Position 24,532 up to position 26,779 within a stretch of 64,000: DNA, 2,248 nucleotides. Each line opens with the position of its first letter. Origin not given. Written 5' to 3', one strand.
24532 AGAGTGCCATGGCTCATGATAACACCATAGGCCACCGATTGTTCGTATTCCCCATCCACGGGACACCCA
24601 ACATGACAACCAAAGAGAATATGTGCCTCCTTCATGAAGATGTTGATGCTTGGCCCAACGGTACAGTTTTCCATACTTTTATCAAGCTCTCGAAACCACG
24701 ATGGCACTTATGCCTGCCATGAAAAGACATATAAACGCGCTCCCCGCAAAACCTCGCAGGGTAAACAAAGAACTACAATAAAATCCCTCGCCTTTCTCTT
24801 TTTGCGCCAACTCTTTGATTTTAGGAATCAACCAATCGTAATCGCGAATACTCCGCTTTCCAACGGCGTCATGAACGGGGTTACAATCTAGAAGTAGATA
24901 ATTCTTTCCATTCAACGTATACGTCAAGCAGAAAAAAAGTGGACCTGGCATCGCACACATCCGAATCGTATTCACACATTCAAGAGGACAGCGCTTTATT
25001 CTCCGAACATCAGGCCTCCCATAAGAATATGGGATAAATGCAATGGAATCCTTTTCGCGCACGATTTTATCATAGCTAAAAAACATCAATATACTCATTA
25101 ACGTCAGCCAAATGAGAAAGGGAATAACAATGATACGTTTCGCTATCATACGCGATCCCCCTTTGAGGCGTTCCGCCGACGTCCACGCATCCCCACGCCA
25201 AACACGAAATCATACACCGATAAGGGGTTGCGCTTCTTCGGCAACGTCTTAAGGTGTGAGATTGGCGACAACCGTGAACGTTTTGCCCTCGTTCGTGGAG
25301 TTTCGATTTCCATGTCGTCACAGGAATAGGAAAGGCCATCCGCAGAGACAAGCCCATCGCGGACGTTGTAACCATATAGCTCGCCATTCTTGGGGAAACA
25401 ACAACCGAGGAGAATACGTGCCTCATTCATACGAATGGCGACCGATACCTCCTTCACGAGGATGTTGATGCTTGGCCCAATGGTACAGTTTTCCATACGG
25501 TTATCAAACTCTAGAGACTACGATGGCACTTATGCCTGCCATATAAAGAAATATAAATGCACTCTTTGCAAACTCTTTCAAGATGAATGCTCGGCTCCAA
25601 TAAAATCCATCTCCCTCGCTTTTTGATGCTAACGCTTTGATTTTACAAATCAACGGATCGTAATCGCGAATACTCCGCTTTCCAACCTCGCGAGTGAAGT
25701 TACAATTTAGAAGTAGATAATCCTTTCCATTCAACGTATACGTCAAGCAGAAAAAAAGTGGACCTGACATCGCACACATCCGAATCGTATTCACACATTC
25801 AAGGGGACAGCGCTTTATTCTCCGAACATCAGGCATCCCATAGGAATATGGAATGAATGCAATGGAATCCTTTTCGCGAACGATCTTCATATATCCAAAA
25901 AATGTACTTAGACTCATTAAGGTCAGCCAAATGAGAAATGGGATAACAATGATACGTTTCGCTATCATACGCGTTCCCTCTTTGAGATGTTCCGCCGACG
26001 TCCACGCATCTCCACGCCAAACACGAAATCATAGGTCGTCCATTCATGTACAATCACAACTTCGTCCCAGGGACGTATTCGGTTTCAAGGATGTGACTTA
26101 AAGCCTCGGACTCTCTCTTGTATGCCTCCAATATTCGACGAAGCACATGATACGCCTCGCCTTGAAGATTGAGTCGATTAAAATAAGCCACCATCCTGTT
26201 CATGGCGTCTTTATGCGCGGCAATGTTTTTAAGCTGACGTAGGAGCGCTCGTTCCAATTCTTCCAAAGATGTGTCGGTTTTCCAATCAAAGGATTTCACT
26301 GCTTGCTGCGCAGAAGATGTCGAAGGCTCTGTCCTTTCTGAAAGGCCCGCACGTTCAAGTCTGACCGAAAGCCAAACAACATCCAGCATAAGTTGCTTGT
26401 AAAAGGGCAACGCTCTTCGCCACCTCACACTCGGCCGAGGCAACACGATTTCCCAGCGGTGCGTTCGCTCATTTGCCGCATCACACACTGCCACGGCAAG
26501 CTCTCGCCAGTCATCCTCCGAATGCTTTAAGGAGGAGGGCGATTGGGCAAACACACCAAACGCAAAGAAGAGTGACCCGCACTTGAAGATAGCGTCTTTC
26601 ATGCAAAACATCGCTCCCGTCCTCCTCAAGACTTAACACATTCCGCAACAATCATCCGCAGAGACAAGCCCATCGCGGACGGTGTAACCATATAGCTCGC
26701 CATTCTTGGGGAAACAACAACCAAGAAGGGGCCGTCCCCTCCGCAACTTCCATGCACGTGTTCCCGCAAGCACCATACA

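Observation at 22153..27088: tRNA-bounded AT-rich island with alternating small conserved proteins and unrelated extracytoplasmic partners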

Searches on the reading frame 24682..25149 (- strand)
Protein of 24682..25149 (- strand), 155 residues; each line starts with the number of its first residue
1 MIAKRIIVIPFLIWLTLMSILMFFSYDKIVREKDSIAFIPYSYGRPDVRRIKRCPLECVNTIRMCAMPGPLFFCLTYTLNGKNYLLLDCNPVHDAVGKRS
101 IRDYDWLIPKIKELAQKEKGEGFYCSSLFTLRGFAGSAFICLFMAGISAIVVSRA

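Call 4: search_protein_families(library=pfam, proteins=[window:24682-25149:-], max_evalue=1)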
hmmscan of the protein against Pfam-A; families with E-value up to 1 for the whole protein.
window:24682-25149:- (155 aa): 0 families

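Call 5: search_protein_families(library=ncbifam, proteins=[window:24682-25149:-], max_evalue=1)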
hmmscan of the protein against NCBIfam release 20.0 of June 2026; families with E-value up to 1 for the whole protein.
window:24682-25149:- (155 aa): 0 families

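Call 6: search_protein_families(library=padloc, proteins=[window:24682-25149:-], max_evalue=1)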
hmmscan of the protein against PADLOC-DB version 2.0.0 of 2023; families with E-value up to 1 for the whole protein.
window:24682-25149:- (155 aa): 0 families

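Call 41: find_homologous_proteins(query=window:24682-25149:-, max_evalue=0.01)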
Query window:24682-25149:- (155 aa): 8 proteins with E <= 0.01 among 21 candidates.
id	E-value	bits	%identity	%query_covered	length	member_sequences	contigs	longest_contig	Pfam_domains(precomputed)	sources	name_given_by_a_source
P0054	6.5e-94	330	95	100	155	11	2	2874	-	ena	-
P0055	5.8e-83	294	85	100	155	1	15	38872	-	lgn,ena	-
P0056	2.5e-72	260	78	100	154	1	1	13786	-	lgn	-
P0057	6.5e-72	258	81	99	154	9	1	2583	-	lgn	-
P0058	3.7e-67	243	75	100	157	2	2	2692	-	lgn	-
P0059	4.2e-61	223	69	100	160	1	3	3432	-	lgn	-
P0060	3.0e-60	221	70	99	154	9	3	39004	-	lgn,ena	-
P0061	1.3e-31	127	50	94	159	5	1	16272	-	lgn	-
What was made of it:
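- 24682..25149 (-): tmA: a two-TM protein and candidate immunity protein. Homologs at 50-95% identity (call 41).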

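Call 43: find_encoding_contigs(protein=P0061, flank=8000, max_places=2)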
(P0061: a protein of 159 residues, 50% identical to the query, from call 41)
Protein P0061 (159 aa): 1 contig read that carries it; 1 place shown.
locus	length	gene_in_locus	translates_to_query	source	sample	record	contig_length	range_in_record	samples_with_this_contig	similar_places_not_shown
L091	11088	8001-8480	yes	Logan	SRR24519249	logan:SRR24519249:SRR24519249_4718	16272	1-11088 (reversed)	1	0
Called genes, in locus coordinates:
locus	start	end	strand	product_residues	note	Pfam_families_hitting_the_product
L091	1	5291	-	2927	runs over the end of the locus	-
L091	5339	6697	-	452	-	-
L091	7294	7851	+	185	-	-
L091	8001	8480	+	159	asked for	-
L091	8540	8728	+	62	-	-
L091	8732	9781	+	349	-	-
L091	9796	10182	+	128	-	-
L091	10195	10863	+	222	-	-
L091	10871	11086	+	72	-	?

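Call 44: find_encoding_contigs(protein=P0060, flank=8000, max_places=3)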
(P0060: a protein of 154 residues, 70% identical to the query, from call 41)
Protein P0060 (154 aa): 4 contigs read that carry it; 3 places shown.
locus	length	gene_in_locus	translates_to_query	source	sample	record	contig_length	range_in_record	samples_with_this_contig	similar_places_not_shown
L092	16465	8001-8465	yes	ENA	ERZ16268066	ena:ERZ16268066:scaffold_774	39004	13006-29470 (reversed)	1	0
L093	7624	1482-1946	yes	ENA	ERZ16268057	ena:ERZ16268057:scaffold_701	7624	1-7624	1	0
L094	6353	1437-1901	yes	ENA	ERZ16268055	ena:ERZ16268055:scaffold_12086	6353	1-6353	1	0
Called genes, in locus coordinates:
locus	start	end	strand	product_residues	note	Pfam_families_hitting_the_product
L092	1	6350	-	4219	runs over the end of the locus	PF13385:Laminin_G_3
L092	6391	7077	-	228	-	-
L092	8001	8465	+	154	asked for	-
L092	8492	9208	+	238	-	-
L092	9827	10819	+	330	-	-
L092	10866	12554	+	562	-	PF13145:Rotamase_2 (weak)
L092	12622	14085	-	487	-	PF00884:Sulfatase, PF01663:Phosphodiest (weak), PF16347:SGSH_C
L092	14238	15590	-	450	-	PF03721:UDPG_MGDP_dh_N, PF00984:UDPG_MGDP_dh, PF03720:UDPG_MGDP_dh_C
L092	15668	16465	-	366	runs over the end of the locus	PF01757:Acyl_transf_3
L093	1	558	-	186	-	?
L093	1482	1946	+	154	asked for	-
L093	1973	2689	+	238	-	-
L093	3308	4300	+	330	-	-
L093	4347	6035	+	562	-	PF13145:Rotamase_2 (weak)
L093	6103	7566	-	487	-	PF00884:Sulfatase, PF01663:Phosphodiest (weak), PF16347:SGSH_C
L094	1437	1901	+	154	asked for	-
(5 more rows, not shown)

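Call 74: find_encoding_contigs(protein=P0056, flank=8000, max_places=2)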
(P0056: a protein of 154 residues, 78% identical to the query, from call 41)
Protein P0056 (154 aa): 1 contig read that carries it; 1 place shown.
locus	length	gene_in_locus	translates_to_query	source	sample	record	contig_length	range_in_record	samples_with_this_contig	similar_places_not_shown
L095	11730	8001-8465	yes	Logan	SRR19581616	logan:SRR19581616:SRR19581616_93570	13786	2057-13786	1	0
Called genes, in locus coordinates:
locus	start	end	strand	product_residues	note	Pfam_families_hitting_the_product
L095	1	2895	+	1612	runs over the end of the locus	PF13385:Laminin_G_3, PF18884:TSP3_bac (weak)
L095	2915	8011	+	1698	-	PF25023:TEN_YD-shell (faint), PF05593:RHS_repeat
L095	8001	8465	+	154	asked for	-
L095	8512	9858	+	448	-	-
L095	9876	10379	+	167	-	-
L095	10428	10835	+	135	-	-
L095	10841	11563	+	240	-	-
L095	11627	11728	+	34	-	?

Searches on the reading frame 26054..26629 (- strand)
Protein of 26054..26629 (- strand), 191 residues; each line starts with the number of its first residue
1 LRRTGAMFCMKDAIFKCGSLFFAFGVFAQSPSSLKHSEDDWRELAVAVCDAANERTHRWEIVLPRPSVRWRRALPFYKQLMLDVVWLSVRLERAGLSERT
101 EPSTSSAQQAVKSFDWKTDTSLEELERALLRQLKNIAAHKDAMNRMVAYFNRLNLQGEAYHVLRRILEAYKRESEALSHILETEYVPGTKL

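Call 4: search_protein_families(library=pfam, proteins=[window:26054-26629:-], max_evalue=1)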
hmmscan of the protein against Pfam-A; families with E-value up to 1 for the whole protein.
window:26054-26629:- (191 aa): 2 families
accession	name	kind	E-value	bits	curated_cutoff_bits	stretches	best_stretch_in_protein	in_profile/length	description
PF24432.1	DUF7555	-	0.031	14.8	28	1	6-77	36-104/133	Family of unknown function (DUF7555)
PF14164.11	YqzH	-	0.18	12.3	30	1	24-56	14-46/64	YqzH-like protein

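Call 5: search_protein_families(library=ncbifam, proteins=[window:26054-26629:-], max_evalue=1)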
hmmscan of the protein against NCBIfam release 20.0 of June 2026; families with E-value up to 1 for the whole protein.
window:26054-26629:- (191 aa): 0 families

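Call 6: search_protein_families(library=padloc, proteins=[window:26054-26629:-], max_evalue=1)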
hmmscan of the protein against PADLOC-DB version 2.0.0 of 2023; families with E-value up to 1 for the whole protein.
window:26054-26629:- (191 aa): 2 families
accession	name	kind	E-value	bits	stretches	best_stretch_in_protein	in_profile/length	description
PDLC03001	gop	-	0.023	13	1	106-159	58-110/126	-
PDLC03288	MTase_II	-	0.025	12.5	1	38-96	25-83/169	Type II methyltransferase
